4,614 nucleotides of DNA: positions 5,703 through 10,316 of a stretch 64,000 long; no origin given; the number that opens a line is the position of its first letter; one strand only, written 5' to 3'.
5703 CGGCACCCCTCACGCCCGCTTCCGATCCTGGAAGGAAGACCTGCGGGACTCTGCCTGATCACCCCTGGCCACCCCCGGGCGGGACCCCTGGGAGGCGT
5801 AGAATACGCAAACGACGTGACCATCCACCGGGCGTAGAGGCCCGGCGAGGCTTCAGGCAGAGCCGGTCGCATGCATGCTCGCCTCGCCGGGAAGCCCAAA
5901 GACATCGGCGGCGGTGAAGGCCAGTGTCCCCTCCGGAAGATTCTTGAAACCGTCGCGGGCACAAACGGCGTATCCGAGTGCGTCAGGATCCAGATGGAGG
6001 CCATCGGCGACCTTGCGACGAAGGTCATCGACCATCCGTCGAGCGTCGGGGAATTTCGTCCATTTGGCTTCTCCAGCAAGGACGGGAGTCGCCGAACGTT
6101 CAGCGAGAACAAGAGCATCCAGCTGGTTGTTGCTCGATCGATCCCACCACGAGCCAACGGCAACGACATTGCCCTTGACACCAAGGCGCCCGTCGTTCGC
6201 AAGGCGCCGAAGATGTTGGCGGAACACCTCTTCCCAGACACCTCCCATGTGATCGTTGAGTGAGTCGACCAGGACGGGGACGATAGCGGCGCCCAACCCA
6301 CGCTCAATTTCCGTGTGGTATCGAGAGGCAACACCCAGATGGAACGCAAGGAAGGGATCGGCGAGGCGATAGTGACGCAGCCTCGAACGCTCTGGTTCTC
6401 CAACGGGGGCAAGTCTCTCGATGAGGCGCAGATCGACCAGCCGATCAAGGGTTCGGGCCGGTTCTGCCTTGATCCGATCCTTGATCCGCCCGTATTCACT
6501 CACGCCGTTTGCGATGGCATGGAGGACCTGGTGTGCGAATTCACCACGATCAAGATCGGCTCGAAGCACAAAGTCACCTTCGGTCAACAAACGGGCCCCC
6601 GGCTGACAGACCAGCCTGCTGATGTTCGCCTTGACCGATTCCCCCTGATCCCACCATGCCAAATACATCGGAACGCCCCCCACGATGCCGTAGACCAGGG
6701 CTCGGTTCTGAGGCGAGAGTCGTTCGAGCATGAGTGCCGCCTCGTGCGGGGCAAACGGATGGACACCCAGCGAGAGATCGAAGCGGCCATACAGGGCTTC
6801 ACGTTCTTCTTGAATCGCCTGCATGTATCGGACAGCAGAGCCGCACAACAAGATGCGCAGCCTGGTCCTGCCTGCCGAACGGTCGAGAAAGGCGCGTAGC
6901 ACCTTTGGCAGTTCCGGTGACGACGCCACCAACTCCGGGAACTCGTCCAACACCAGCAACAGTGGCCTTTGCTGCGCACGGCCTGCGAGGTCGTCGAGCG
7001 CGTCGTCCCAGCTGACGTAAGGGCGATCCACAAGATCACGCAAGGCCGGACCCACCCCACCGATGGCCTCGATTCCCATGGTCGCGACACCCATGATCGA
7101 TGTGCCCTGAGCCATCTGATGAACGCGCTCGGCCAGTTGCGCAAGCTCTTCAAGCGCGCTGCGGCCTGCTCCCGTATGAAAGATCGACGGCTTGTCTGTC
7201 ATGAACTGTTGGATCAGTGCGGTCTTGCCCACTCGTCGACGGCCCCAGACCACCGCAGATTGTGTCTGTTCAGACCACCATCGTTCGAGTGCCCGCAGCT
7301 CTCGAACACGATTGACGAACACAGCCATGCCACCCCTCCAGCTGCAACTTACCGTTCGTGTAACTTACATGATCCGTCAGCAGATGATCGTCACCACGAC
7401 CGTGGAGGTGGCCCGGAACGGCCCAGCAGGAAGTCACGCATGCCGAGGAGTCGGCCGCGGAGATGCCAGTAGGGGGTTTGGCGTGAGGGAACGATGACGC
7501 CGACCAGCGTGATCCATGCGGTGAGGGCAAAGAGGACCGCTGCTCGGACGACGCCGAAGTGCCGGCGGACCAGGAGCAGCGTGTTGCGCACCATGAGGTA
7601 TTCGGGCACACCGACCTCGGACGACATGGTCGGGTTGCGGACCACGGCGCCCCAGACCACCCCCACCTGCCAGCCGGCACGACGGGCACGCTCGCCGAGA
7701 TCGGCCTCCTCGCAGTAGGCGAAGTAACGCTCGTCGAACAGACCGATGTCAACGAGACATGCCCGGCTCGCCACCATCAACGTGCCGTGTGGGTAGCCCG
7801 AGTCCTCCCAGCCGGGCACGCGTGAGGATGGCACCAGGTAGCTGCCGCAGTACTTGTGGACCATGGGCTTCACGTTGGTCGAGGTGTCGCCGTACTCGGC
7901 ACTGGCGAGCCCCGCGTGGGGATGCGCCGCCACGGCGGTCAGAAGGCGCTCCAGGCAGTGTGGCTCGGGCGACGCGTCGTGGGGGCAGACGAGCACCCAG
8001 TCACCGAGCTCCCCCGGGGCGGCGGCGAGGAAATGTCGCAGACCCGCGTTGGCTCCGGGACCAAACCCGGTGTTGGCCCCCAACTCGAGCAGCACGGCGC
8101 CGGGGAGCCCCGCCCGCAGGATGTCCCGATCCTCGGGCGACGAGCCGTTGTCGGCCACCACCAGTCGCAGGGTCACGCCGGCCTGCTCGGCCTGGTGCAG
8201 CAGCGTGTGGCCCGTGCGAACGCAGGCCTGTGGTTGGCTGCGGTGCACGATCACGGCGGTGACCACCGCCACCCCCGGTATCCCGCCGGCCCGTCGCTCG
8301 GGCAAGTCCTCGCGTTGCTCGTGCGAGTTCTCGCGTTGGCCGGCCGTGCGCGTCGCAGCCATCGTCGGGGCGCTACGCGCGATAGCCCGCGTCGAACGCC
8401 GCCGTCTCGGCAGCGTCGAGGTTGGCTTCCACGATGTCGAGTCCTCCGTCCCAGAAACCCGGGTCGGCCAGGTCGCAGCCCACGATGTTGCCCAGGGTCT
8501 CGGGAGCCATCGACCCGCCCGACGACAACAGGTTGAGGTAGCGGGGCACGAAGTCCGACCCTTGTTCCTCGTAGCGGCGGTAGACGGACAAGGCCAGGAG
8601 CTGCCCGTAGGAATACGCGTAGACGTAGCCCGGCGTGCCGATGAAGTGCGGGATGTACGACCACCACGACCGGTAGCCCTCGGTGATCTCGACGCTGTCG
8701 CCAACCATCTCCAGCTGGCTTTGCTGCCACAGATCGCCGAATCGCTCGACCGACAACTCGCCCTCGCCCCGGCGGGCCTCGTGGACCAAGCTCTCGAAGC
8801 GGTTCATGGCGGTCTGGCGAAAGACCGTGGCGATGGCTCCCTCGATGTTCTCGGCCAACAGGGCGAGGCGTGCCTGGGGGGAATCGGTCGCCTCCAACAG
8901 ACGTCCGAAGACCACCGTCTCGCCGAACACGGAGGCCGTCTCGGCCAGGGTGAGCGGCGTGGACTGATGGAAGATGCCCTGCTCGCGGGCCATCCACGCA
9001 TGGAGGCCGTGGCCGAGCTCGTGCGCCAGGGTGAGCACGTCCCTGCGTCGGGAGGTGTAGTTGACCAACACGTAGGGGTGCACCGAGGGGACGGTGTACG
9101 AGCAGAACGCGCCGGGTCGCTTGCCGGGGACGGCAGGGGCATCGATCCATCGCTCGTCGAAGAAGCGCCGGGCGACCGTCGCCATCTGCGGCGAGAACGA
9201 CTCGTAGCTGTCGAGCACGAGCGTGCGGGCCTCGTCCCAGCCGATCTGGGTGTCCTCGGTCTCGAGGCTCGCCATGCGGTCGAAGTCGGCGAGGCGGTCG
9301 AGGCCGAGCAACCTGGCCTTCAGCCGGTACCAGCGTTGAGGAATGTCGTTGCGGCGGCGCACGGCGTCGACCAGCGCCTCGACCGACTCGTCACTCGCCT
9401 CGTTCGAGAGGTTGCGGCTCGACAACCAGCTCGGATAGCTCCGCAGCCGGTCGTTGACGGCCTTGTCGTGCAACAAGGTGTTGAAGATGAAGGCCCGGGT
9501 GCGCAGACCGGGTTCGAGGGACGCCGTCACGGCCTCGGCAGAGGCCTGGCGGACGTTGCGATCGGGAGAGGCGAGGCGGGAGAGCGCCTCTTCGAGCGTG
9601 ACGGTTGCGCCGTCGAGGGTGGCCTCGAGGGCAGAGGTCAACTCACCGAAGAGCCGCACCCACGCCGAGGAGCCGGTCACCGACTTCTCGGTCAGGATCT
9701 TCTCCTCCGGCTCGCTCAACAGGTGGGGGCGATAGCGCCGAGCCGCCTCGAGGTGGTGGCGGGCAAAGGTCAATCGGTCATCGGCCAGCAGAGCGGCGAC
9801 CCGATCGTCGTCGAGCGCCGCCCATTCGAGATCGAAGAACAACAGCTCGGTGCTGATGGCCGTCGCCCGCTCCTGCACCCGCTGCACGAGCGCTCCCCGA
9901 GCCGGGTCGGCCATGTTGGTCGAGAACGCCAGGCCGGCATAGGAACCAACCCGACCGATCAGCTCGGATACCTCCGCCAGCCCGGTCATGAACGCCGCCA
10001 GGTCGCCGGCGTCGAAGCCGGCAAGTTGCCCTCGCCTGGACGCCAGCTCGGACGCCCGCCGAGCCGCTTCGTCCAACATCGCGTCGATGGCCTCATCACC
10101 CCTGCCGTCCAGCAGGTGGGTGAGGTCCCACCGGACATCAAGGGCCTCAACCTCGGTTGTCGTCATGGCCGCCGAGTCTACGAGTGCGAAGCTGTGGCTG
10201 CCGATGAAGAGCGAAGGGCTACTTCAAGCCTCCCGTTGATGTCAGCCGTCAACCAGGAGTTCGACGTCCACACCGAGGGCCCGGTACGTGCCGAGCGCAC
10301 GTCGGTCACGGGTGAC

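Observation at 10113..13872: Decaying ~3.7-kb island bounded by ~95-bp direct repeats that duplicate the 5' end of pepF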

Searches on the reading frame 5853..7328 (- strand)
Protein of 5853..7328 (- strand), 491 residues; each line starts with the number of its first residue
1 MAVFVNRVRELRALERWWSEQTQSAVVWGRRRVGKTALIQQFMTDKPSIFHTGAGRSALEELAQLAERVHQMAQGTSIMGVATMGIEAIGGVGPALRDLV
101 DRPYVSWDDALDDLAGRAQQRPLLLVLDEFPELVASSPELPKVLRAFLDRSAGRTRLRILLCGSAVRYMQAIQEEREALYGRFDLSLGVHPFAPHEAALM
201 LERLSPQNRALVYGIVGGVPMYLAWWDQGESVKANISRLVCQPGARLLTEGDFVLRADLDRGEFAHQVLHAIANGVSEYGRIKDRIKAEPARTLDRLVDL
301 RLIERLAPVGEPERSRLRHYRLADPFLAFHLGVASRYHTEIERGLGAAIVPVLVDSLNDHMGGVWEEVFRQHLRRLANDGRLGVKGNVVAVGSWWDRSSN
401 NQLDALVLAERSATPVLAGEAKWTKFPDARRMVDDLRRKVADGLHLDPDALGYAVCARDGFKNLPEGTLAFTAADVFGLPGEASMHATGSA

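Call 7: search_protein_families(library=pfam, proteins=[window:5853-7328:-], max_evalue=0.01)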
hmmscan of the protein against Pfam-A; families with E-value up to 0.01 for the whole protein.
window:5853-7328:- (491 aa): 6 families
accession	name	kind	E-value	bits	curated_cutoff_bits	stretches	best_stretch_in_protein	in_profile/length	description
PF01637.24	ATPase_2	-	1.6e-16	61.2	33.2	1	4-224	1-223/225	ATPase domain predominantly from Archaea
PF03008.20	DUF234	-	1.1e-12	48.6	22.5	1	335-426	6-92/100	Archaea bacterial proteins of unknown function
PF13173.12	AAA_14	-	1.9e-05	25.1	27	0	24-47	4-27/129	AAA domain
PF13191.12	AAA_16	-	6.4e-05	23.9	32.6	1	7-140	5-151/167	AAA ATPase domain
PF13401.12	AAA_22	-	0.00063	20.5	27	1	21-164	4-123/130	AAA domain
PF05621.17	TniB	-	0.0019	18.1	22.4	0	10-51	22-64/189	Bacterial TniB protein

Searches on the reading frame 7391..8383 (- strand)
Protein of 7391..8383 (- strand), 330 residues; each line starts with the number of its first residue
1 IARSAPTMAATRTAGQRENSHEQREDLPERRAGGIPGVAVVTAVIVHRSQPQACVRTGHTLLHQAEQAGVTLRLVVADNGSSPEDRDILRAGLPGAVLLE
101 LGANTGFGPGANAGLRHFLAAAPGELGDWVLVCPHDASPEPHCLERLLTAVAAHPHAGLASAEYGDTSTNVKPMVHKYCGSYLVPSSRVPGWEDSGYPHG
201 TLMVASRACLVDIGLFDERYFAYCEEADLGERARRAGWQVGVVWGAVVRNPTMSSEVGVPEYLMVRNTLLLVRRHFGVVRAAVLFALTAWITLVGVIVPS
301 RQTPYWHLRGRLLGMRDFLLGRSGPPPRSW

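Call 54: search_protein_families(library=pfam, proteins=[window:7391-8383:-], max_evalue=0.01)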
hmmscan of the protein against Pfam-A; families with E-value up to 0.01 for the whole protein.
window:7391-8383:- (330 aa): 2 families
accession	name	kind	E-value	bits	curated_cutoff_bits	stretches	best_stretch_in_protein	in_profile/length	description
PF13641.12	Glyco_tranf_2_3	-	2.5e-07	31.4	27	1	42-252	4-213/230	Glycosyltransferase like family 2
PF00535.33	Glycos_transf_2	-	2.5e-07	31.2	23.3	1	56-162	15-116/168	Glycosyl transferase family 2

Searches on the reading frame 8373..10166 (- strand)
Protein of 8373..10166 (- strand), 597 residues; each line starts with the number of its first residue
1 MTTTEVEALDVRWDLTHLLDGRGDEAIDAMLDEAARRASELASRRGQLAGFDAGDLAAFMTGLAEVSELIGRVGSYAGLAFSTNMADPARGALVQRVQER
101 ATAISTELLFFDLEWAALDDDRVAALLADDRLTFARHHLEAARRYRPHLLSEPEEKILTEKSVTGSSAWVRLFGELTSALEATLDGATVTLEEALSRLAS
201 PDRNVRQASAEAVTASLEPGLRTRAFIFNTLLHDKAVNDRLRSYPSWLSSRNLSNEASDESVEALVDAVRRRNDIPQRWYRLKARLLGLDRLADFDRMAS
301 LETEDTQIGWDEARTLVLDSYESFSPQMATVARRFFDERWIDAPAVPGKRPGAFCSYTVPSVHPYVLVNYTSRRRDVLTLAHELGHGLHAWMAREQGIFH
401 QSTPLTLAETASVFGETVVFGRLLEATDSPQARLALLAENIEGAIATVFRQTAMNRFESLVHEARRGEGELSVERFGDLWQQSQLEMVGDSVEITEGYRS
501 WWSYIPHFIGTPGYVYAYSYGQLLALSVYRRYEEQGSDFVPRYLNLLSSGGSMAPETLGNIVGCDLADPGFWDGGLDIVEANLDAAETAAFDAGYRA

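Call 7: search_protein_families(library=pfam, proteins=[window:8373-10166:-], max_evalue=0.01)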
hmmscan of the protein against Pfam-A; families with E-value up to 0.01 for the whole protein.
window:8373-10166:- (597 aa): 2 families
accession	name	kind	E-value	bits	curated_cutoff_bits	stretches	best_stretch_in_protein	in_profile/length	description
PF01432.26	Peptidase_M3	-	4.6e-39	135.5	27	1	199-568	4-447/457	Peptidase family M3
PF08439.15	Peptidase_M3_N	-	5.7e-17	62.1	25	1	114-180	1-68/70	Oligopeptidase F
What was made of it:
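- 8373..10166 (-): Intact pepF (M3B oligoendopeptidase F, 597 aa). Pfam Peptidase_M3 and Peptidase_M3_N (call 7).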

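Call 8: find_related_loci(query=window:8373-10166:-, collection=genome_contigs, flank=10000)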
Query window:8373-10166:- (597 aa) in genome_contigs; peptide patterns used: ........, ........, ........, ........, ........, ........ (x = any residue, [..] = any of these).
600 stretches matched a pattern (row limit reached: there are more); 592 encode a relative of the query (tblastn E <= 1e-3); the best 80 are kept; 80 distinct loci.
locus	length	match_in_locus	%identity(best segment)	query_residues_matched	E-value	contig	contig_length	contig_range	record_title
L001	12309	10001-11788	71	1-594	0e+0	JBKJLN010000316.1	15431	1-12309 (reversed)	MAG: Acidimicrobiales bacterium isolate ant_bin.289 k117_5691096, whole genome shotgun sequence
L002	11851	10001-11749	71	1-583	0e+0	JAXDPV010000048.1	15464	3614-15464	MAG: Actinomycetota bacterium isolate BP_72 scaffold_4193081, whole genome shotgun sequence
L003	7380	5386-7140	71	11-593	0e+0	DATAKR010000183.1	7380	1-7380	MAG TPA_asm: Acidimicrobiales bacterium isolate SMAG_U6943 k141_198730, whole genome shotgun sequence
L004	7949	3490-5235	69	2-583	0e+0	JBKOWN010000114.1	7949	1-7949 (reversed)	MAG: Actinomycetota bacterium isolate GM_EKS_MAG_00015 GM_EKS_000000642596, whole genome shotgun sequence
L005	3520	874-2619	69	2-583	0e+0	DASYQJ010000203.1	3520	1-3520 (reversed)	MAG TPA_asm: Acidimicrobiia bacterium isolate SMAG_U4482 k141_1804316, whole genome shotgun sequence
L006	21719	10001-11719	70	8-580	0e+0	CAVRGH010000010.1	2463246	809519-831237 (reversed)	MAG: uncultured Acidimicrobiia bacterium isolate MFD05442.bin.1.1 genome assembly, contig: contig_4208, whole genome sho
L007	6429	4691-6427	70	2-583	0e+0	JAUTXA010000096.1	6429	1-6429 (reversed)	MAG: Actinomycetota bacterium isolate BP_101 scaffold_5358690, whole genome shotgun sequence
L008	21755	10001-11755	69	1-583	0e+0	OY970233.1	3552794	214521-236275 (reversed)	MAG: uncultured Actinomycetes bacterium isolate MFD01872.bin.c.1 genome assembly, chromosome: 1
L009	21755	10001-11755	68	1-583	0e+0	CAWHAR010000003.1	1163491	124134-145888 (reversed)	MAG: uncultured Actinomycetes bacterium isolate MFD04967.bin.2.51 genome assembly, contig: contig_19704, whole genome sh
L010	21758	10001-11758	68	10-594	0e+0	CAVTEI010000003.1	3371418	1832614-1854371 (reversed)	MAG: uncultured Acidimicrobiales bacterium isolate MFD00962.bin.2.274 genome assembly, contig: contig_19309, whole genom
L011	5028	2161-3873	71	8-579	0e+0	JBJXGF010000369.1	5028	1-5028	MAG: Acidimicrobiales bacterium isolate F1F2.bin.335 k127_939082, whole genome shotgun sequence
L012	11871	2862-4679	67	1-594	0e+0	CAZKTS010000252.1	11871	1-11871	MAG TPA_asm: uncultured Bifidobacteriaceae bacterium isolate binchicken_co200_78 genome assembly, contig: k141_556975, w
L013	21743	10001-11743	69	3-583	0e+0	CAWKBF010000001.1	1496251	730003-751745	MAG: uncultured Acidimicrobiia bacterium isolate MFD05442.bin.2.200 genome assembly, contig: contig_13463, whole genome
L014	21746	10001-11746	69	5-583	0e+0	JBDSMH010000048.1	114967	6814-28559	MAG: Acidimicrobiales bacterium isolate cluster1_bin.389 k127_6577998, whole genome shotgun sequence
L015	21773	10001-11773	68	3-594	0e+0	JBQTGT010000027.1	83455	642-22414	MAG: Actinomycetota bacterium isolate SAR205 c_000000139494, whole genome shotgun sequence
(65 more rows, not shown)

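Call 12: find_encoding_contigs(protein=window:8373-10166:-, flank=10000, max_places=10)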
Protein window:8373-10166:- (597 aa): no gene with exactly this product is on record in the collection.

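Call 13: find_homologous_proteins(query=window:8373-10166:-, max_evalue=1e-100)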
Query window:8373-10166:- (597 aa): 7999 proteins with E <= 1e-100 among 8000 candidates; the best 120 are listed.
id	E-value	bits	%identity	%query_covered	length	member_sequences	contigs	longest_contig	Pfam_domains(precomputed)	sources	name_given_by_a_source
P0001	0.0e+0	1315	99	100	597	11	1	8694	PF08439.16,PF01432.27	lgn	-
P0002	0.0e+0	1189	87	100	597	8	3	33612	PF08439.16,PF01432.27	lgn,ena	-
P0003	0.0e+0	1012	76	99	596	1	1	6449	PF08439.16,PF01432.27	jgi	jgi:oligoendopeptidase F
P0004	0.0e+0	1012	75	99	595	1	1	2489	PF08439.16,PF01432.27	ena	-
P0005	3.5e-297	1005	76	97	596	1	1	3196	PF08439.16,PF01432.27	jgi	jgi:oligoendopeptidase F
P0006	5.2e-297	1004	76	99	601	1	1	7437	PF08439.16,PF01432.27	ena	-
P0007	1.3e-296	1003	75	99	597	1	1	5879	PF08439.16,PF01432.27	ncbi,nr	ncbi:MAG: oligoendopeptidase pepF/M3 family [Acidimicrobiales bacterium]|nr:oligoendopeptidase pepF/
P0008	1.5e-296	1003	76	97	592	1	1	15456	PF08439.16,PF01432.27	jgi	jgi:oligoendopeptidase F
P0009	2.0e-296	1002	75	99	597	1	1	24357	PF08439.16,PF01432.27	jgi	jgi:oligoendopeptidase F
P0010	3.8e-296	1001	76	99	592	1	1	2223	PF08439.16,PF01432.27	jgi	jgi:oligoendopeptidase F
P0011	4.2e-296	1001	74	99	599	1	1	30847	PF08439.16,PF01432.27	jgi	jgi:oligoendopeptidase F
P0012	7.7e-296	1000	75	99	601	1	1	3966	PF08439.16,PF01432.27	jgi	-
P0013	1.8e-295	999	75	99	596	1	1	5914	PF08439.16,PF01432.27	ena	-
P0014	3.5e-295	998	75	99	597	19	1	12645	PF08439.16,PF01432.27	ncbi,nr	ncbi:MAG: oligoendopeptidase [Actinomycetia bacterium]|nr:oligoendopeptidase [Actinomycetes bacteriu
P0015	1.0e-294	997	75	99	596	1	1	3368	PF08439.16,PF01432.27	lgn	-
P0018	3.2e-293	992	75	99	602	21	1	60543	PF08439.16,PF01432.27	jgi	jgi:oligoendopeptidase F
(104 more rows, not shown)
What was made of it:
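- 8373..10166 (-): A 99% identical protein, P0001, occurs in sister strains (call 13).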

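Call 14: find_encoding_contigs(protein=P0001, flank=10000, max_places=10)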
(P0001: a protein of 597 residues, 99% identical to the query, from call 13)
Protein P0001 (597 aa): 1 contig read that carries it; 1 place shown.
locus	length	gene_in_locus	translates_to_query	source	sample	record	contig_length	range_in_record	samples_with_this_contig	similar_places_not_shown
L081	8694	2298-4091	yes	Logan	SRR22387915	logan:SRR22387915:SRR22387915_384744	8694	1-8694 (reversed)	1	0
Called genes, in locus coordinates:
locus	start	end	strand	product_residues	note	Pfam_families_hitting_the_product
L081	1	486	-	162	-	?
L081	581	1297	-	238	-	PF06778:Chlor_dismutase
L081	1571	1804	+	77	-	PF04014:MazE_antitoxin (weak)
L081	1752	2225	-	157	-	-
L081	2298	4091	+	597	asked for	PF08439:Peptidase_M3_N, PF01432:Peptidase_M3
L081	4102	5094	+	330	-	PF13641:Glyco_tranf_2_3 (weak), PF00535:Glycos_transf_2 (weak)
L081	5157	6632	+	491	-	PF01637:ATPase_2, PF13173:AAA_14 (faint), PF03008:DUF234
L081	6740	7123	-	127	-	-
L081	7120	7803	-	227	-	PF00881:Nitroreductase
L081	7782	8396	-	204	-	PF00753:Lactamase_B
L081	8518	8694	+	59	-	?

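Call 15: find_encoding_contigs(protein=P0002, flank=10000, max_places=10)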
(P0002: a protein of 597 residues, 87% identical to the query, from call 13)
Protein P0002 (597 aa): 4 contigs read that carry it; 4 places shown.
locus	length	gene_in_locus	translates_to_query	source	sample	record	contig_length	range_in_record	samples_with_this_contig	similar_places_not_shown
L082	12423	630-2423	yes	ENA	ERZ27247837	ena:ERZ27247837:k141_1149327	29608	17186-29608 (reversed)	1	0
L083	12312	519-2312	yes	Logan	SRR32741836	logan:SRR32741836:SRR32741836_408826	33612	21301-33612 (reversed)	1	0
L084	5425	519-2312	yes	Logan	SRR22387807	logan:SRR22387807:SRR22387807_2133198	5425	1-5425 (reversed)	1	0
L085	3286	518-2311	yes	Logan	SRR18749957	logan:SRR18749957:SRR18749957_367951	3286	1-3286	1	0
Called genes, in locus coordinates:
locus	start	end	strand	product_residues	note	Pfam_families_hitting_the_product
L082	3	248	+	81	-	?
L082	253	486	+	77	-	-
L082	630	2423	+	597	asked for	PF08439:Peptidase_M3_N, PF01432:Peptidase_M3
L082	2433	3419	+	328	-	PF13641:Glyco_tranf_2_3 (weak), PF00535:Glycos_transf_2 (weak)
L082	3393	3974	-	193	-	PF00881:Nitroreductase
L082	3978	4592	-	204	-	PF00753:Lactamase_B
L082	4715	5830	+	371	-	PF02771:Acyl-CoA_dh_N, PF02770:Acyl-CoA_dh_M, PF00441:Acyl-CoA_dh_1, PF08028:Acyl-CoA_dh_2 (weak)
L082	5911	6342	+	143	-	-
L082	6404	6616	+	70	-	-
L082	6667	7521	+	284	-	PF20434:BD-FAE (faint), PF00561:Abhydrolase_1, PF12146:Hydrolase_4, PF12697:Abhydrolase_6, PF00326:Peptidase_S9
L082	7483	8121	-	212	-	PF02581:TMP-TENI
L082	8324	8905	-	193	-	PF00730:HhH-GPD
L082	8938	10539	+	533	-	-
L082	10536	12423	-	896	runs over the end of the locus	PF28598:PDH_E1_N, PF00456:Transketolase_N, PF17831:PDH_E1_M, PF22613:Transketolase_C_1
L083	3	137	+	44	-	?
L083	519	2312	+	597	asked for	PF08439:Peptidase_M3_N, PF01432:Peptidase_M3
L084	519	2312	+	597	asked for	PF08439:Peptidase_M3_N, PF01432:Peptidase_M3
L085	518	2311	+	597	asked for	PF08439:Peptidase_M3_N, PF01432:Peptidase_M3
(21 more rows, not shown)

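Call 73: find_encoding_contigs(protein=P0018, flank=6000, max_places=3)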
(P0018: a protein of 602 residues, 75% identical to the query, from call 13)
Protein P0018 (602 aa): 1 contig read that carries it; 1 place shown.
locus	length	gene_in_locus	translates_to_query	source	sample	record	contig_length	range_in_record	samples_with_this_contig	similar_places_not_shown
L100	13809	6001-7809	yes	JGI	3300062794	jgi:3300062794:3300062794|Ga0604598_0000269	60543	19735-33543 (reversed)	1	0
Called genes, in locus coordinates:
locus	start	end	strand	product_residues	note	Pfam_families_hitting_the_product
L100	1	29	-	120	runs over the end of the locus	PF02668:TauD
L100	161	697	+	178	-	-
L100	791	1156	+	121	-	-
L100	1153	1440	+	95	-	-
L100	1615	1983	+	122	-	-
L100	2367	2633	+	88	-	-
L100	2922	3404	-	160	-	PF01592:NifU_N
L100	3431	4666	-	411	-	PF00266:Aminotran_5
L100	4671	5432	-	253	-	PF00005:ABC_tran, PF02463:SMC_N (faint)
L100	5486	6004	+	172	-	-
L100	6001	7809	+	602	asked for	PF08439:Peptidase_M3_N, PF01432:Peptidase_M3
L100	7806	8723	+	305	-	PF00106:adh_short, PF08659:KR (weak), PF13561:adh_short_C2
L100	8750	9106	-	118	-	-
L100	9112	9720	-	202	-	PF00753:Lactamase_B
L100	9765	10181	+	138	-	-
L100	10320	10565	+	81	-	-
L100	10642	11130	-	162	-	PF13577:SnoaL_4, PF14534:DUF4440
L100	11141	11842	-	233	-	PF11716:MDMPI_N, PF07398:MDMPI_C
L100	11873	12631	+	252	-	PF02129:Peptidase_S15 (faint), PF00561:Abhydrolase_1, PF12146:Hydrolase_4, PF12697:Abhydrolase_6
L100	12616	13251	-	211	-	PF02581:TMP-TENI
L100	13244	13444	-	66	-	PF02597:ThiS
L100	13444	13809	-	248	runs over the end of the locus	-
